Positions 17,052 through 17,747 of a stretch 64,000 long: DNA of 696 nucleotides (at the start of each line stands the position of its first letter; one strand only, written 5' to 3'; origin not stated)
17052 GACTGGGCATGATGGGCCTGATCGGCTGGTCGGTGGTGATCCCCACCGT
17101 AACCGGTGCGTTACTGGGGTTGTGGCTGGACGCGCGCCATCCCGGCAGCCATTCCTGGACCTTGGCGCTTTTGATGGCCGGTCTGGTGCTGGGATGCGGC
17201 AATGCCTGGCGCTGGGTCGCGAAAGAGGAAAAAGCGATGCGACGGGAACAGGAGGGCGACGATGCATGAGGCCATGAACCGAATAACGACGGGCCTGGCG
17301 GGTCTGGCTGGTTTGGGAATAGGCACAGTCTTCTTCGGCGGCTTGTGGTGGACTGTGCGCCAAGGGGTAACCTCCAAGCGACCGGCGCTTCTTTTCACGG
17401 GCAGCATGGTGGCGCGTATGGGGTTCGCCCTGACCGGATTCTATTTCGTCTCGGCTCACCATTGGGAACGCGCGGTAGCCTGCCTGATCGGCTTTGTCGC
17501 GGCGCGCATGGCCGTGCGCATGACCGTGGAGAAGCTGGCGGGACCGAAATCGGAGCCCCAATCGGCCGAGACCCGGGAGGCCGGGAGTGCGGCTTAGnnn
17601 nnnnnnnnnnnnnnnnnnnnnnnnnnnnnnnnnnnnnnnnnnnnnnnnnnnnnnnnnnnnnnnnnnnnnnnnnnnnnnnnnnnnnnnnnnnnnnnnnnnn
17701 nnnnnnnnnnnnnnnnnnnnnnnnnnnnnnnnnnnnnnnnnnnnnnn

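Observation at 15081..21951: Complete N-type (Na+-translocating) ATPase operon atpD-C-Q-R-B-E-F-A-G with intact Na+-binding c-ring signature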

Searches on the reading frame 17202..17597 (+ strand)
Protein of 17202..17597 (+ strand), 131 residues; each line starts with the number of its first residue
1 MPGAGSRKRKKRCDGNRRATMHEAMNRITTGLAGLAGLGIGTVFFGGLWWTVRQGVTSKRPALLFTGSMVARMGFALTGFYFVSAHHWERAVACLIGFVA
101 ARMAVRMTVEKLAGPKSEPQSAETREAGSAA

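Call 3: search_protein_families(library=ncbifam, proteins=[window:17202-17597:+], max_evalue=0.001)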
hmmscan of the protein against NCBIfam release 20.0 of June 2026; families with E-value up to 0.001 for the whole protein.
window:17202-17597:+ (131 aa): 1 family
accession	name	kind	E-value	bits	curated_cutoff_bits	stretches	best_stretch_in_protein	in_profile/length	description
TIGR03165.1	F1F0_chp_2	hypoth_equivalog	4.8e-25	87.8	55.5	1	32-105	5-78/83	F1/F0 ATPase, Methanosarcina type, subunit 2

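Call 4: search_protein_families(library=pfam, proteins=[window:17202-17597:+], max_evalue=0.01)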
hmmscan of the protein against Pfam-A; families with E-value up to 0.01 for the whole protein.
window:17202-17597:+ (131 aa): 1 family
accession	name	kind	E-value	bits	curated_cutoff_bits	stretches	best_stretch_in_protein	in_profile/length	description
PF12966.13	AtpR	-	5.7e-23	81.6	26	1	31-105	4-78/86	N-ATPase, AtpR subunit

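Call 19: search_solved_structures(query=window:17202-17597:+, max_evalue=1)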
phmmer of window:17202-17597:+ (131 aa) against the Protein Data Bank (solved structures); distinct sequences matched with E-value up to 1: 0.

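Call 49: search_dna_similar(query=window:17262-17597:+, collection=plasmids, mode=protein, max_evalue=0.00001, max_rows=40)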
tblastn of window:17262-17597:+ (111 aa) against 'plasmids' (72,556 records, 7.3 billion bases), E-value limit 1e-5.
Records with a match: 9; places in all: 9; records where one place covers at least 80% of the query: 0.
Best place of each record, by identity: <60% 9.
By first word of the organism name: Picosynechococcus 4; Polymorphobacter 2; Croceicoccus 1; Legionella 1; Hymenobacter 1.
By predicted mobility (MOB-suite, as given by PLSDB): non-mobilizable 7; mobilizable 2.
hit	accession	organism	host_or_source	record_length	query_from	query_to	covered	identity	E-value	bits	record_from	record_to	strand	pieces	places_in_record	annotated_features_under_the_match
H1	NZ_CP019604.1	Croceicoccus marinus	-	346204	23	107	77%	43.5%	2e-15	77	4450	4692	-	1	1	ATP synthase subunit I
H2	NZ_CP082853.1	Legionella anisa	-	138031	24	85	56%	52.4%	6e-12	67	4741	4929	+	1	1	ATP synthase subunit I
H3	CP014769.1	Hymenobacter psoromatis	Lichen,single cell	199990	23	85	57%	50.0%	3e-7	54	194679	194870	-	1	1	hypothetical protein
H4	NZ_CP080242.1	Polymorphobacter sp. PAMC 29334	Megaspora,lichen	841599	24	94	64%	40.3%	5e-9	59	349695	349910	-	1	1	ATP synthase subunit I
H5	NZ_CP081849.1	Polymorphobacter megasporae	Megaspora,lichen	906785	24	94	64%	40.3%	5e-9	59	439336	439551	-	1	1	ATP synthase subunit I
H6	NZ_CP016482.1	Picosynechococcus sp. PCC 7117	cell culture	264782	24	82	53%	44.1%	2e-7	54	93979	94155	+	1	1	ATP synthase subunit I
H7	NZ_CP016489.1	Picosynechococcus sp. PCC 8807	cell culture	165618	24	82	53%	44.1%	2e-7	54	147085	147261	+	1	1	ATP synthase subunit I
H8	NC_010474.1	Picosynechococcus sp. PCC 7002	-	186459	24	82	53%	44.1%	2e-7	54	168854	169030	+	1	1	ATP synthase subunit I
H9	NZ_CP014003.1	Picosynechococcus sp. PCC 73109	cell culture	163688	24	82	53%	42.4%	9e-7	52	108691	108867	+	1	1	ATP synthase subunit I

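Call 50: get_annotated_region(hit=H1, flank=14000)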
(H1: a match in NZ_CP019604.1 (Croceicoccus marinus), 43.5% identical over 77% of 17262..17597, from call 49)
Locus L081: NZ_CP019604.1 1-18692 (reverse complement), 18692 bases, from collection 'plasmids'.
description: Croceicoccus marinus strain E4A9 plasmid pCME4A9II, complete sequence
organism: Croceicoccus marinus (NCBI taxid 450378)
taxonomy: Bacteria; Pseudomonadota; Alphaproteobacteria; Sphingomonadales; Erythrobacteraceae; Croceicoccus; Croceicoccus marinus
host: -; source: -; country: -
typing (MOB-suite, as given by PLSDB): non-mobilizable; replicon rep_cluster_91
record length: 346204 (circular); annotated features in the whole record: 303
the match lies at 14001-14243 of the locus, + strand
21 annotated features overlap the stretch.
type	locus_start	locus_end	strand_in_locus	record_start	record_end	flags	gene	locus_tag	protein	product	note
CDS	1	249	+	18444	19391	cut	-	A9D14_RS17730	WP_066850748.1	ribose-phosphate diphosphokinase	-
CDS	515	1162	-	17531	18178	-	-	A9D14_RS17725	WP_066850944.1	sigma-70 family RNA polymerase sigma factor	GO:0006352 - DNA-templated transcription initiation [Evidence IEA]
CDS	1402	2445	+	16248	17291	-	-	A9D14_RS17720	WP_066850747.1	hypothetical protein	-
CDS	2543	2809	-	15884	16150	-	-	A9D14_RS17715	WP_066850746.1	metal-sensitive transcriptional regulator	-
CDS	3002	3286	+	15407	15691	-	-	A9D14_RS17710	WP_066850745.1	hypothetical protein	-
CDS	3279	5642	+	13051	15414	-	-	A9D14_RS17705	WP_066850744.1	heavy metal translocating P-type ATPase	-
CDS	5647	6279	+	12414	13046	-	-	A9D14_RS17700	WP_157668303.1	hypothetical protein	-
CDS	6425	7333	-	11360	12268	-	-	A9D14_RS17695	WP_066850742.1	fructose bisphosphate aldolase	GO:0006096 - glycolytic process [Evidence IEA]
CDS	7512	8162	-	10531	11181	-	-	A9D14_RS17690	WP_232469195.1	Bax inhibitor-1/YccA family protein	-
CDS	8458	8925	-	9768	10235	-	-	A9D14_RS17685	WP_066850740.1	hypothetical protein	-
CDS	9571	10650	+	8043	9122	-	-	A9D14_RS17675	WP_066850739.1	IS5 family transposase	-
CDS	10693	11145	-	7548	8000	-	-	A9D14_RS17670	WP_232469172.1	SPFH domain-containing protein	-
CDS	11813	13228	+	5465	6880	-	atpD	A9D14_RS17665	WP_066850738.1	F0F1 ATP synthase subunit beta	GO:0015986 - proton motive force-driven ATP synthesis [Evidence IEA]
CDS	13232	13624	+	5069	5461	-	-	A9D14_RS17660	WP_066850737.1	F0F1 ATP synthase subunit epsilon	-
CDS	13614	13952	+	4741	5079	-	-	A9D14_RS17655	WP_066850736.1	AtpZ/AtpI family protein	-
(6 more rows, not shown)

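Call 51: get_annotated_region(hit=H2, flank=14000)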
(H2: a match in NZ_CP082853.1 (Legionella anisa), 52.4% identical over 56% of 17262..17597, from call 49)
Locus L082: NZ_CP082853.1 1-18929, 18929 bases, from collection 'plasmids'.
description: Legionella anisa strain FDAARGOS_1480 plasmid unnamed1, complete sequence
organism: Legionella anisa (NCBI taxid 28082)
taxonomy: Bacteria; Pseudomonadota; Gammaproteobacteria; Legionellales; Legionellaceae; Legionella; Legionella anisa
host: -; source: -; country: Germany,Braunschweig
typing (MOB-suite, as given by PLSDB): non-mobilizable; replicon rep_cluster_522
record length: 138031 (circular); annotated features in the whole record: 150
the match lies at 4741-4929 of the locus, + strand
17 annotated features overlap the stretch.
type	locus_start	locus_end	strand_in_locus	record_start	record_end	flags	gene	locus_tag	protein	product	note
CDS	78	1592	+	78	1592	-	-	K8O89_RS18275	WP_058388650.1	thymidine phosphorylase family protein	-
CDS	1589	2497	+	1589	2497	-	-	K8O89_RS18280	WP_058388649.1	ribose-phosphate pyrophosphokinase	-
CDS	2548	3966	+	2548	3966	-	atpD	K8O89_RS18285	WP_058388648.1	F0F1 ATP synthase subunit beta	GO:0015986 - proton motive force-driven ATP synthesis [Evidence IEA]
CDS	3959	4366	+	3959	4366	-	-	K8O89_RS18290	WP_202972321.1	F0F1 ATP synthase subunit epsilon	-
CDS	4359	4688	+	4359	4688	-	-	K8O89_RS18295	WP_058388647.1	AtpZ/AtpI family protein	-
CDS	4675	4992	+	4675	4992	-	-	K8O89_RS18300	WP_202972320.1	ATP synthase subunit I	-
CDS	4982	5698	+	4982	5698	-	-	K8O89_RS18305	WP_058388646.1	F0F1 ATP synthase subunit A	GO:0015986 - proton motive force-driven ATP synthesis [Evidence IEA]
CDS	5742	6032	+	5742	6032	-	-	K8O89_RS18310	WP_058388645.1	F0F1 ATP synthase subunit C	-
CDS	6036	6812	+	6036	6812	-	-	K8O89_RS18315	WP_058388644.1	hypothetical protein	-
CDS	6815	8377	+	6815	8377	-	-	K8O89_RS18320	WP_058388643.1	alternate F1F0 ATPase, F1 subunit alpha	-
CDS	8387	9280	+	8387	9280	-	-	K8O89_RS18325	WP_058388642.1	F0F1 ATP synthase subunit gamma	GO:0015986 - proton motive force-driven ATP synthesis [Evidence IEA]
CDS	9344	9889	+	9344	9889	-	-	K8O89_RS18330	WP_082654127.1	cytochrome c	-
CDS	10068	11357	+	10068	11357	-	-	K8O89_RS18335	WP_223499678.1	TolC family protein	GO:0055085 - transmembrane transport [Evidence IEA]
CDS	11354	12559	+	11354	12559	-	-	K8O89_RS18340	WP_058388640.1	efflux RND transporter periplasmic adaptor subunit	GO:0006810 - transport [Evidence IEA]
CDS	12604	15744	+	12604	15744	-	-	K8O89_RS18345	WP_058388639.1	CusA/CzcA family heavy metal efflux RND transporter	-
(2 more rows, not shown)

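Call 52: get_annotated_region(hit=H4, flank=14000)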
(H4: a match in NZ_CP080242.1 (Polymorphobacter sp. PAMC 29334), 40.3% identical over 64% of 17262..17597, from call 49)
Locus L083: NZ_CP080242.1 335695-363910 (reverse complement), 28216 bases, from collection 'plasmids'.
description: Polymorphobacter sp. PAMC 29334 plasmid p29334-1, complete sequence
organism: Polymorphobacter sp. PAMC 29334 (NCBI taxid 2862331)
taxonomy: Bacteria; Pseudomonadota; Alphaproteobacteria; Sphingomonadales; Sphingosinicellaceae; Polymorphobacter; Polymorphobacter sp. PAMC 29334
host: -; source: Megaspora,lichen; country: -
typing (MOB-suite, as given by PLSDB): non-mobilizable
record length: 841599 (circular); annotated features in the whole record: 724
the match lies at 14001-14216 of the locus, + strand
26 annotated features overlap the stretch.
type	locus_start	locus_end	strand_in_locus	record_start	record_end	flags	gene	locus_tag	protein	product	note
CDS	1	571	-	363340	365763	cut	-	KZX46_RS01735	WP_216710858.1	phosphoketolase family protein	-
CDS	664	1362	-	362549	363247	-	rpiA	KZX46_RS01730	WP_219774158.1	ribose-5-phosphate isomerase RpiA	GO:0009052 - pentose-phosphate shunt, non-oxidative branch [Evidence IEA]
CDS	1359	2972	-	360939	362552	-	pgi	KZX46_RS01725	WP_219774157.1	glucose-6-phosphate isomerase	GO:0006094 - gluconeogenesis [Evidence IEA]; GO:0006096 - glycolytic process [Evidence IEA]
CDS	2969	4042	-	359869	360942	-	tal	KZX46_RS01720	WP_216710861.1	transaldolase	GO:0006098 - pentose-phosphate shunt [Evidence IEA]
CDS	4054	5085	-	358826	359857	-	gnd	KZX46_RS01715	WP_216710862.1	phosphogluconate dehydrogenase (NAD(+)-dependent, decarboxylating)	GO:0006098 - pentose-phosphate shunt [Evidence IEA]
CDS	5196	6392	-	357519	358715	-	-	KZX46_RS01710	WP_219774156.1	acetate/propionate family kinase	GO:0006083 - acetate metabolic process [Evidence IEA]; GO:0006113 - fermentation [Evidence IEA]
CDS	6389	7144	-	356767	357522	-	rpe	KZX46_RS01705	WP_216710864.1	ribulose-phosphate 3-epimerase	GO:0006098 - pentose-phosphate shunt [Evidence IEA]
CDS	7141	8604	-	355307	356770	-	zwf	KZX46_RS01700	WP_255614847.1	glucose-6-phosphate dehydrogenase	GO:0006098 - pentose-phosphate shunt [Evidence IEA]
CDS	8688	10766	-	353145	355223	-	tkt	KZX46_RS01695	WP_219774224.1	transketolase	GO:0006098 - pentose-phosphate shunt [Evidence IEA]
CDS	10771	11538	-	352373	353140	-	-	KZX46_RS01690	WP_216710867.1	PRC-barrel domain-containing protein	GO:0019684 - photosynthesis, light reaction [Evidence IEA]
CDS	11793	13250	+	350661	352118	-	atpD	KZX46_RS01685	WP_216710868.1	F0F1 ATP synthase subunit beta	GO:0015986 - proton motive force-driven ATP synthesis [Evidence IEA]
CDS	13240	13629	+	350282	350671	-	-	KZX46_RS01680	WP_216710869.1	F0F1 ATP synthase subunit epsilon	-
CDS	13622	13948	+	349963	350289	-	-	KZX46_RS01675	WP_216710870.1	AtpZ/AtpI family protein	-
CDS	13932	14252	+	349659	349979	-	-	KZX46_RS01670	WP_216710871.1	ATP synthase subunit I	-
CDS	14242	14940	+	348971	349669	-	-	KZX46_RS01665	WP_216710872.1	F0F1 ATP synthase subunit A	GO:0015986 - proton motive force-driven ATP synthesis [Evidence IEA]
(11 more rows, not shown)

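Call 69: get_annotated_region(hit=H8, flank=12000)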
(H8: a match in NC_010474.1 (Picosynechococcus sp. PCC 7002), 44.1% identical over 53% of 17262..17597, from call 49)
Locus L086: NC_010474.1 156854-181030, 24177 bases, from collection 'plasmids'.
description: Picosynechococcus sp. PCC 7002 plasmid pAQ7, complete sequence
organism: Picosynechococcus sp. PCC 7002 (NCBI taxid 32049)
taxonomy: Bacteria; Cyanobacteriota; Cyanophyceae; Chroococcales; Geminocystaceae; Picosynechococcus; Picosynechococcus sp. PCC 7002
host: -; source: -; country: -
typing (MOB-suite, as given by PLSDB): non-mobilizable
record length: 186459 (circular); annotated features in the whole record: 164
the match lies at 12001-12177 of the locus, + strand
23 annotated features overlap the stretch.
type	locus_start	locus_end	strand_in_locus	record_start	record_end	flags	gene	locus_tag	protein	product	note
CDS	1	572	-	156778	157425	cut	-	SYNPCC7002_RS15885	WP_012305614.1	MotA/TolQ/ExbB proton channel family protein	GO:0015031 - protein transport [Evidence IEA]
CDS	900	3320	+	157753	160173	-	-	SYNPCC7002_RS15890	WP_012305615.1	TonB-dependent siderophore receptor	GO:0015891 - siderophore transport [Evidence IEA]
CDS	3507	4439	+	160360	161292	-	-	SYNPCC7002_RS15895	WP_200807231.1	iron-siderophore ABC transporter substrate-binding protein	GO:0015891 - siderophore transport [Evidence IEA]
CDS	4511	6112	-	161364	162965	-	-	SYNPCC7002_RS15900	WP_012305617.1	TROVE domain-containing protein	-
CDS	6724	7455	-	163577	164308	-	phnC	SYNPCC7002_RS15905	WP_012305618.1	phosphonate ABC transporter ATP-binding protein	GO:0015716 - organic phosphonate transport [Evidence IEA]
CDS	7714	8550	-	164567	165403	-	phnE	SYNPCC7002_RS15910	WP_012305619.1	phosphonate ABC transporter, permease protein PhnE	GO:0015716 - organic phosphonate transport [Evidence IEA]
CDS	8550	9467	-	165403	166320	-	-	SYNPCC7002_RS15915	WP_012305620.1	phosphate/phosphite/phosphonate ABC transporter substrate-binding protein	-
CDS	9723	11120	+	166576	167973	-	atpD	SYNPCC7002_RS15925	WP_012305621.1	F0F1 ATP synthase subunit beta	GO:0015986 - proton motive force-driven ATP synthesis [Evidence IEA]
CDS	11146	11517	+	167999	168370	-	-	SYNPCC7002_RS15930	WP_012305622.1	F0F1 ATP synthase subunit epsilon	-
CDS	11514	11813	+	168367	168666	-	-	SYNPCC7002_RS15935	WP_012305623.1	AtpZ/AtpI family protein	-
CDS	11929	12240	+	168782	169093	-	-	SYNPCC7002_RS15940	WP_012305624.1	ATP synthase subunit I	-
CDS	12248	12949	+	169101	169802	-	-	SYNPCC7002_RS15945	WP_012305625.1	F0F1 ATP synthase subunit A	GO:0015986 - proton motive force-driven ATP synthesis [Evidence IEA]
CDS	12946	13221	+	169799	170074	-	-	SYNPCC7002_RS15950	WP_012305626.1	F0F1 ATP synthase subunit C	-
CDS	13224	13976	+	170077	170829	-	-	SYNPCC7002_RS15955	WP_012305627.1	F0F1 ATP synthase subunit B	-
CDS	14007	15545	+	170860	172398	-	-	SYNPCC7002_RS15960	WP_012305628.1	alternate F1F0 ATPase, F1 subunit alpha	-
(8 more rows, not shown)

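Call 72: get_annotated_region(hit=H3, flank=14000)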
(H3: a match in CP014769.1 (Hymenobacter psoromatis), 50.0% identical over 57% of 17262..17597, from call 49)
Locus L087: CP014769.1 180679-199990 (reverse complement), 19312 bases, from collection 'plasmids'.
description: Hymenobacter psoromatis strain PAMC 26554 plasmid unnamed1, complete sequence
organism: Hymenobacter psoromatis (NCBI taxid 1484116)
taxonomy: Bacteria; Bacteroidota; Cytophagia; Cytophagales; Hymenobacteraceae; Hymenobacter; Hymenobacter psoromatis
host: -; source: Lichen,single cell; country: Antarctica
typing (MOB-suite, as given by PLSDB): mobilizable; relaxase MOBB
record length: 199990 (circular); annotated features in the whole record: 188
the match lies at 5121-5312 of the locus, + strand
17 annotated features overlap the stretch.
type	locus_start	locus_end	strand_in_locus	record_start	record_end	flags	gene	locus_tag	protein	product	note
CDS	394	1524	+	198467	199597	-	-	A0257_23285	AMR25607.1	hypothetical protein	-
CDS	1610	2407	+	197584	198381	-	-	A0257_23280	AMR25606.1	triose-phosphate isomerase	-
CDS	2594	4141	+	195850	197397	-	-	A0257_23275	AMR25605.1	F0F1 ATP synthase subunit beta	-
CDS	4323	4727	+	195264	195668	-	-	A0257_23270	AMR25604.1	F0F1 ATP synthase subunit epsilon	-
CDS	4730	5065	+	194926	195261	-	-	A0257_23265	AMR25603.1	hypothetical protein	-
CDS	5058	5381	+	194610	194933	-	-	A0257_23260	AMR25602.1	hypothetical protein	-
CDS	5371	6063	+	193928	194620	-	-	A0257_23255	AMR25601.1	F0F1 ATP synthase subunit A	-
CDS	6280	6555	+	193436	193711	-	-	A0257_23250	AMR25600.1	F0F1 ATP synthase subunit C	-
CDS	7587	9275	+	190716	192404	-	-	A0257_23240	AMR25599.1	F0F1 ATP synthase subunit alpha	-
CDS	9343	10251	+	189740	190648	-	-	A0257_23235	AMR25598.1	F0F1 ATP synthase subunit gamma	-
CDS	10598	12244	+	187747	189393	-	-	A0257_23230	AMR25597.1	phosphoglucomutase, alpha-D-glucose phosphate-specific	-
CDS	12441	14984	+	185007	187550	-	-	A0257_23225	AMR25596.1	alpha-glucan phosphorylase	-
CDS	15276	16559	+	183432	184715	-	-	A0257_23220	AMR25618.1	RloA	-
CDS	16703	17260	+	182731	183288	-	-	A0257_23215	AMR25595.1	hypothetical protein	-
CDS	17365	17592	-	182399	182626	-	-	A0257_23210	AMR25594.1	hypothetical protein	-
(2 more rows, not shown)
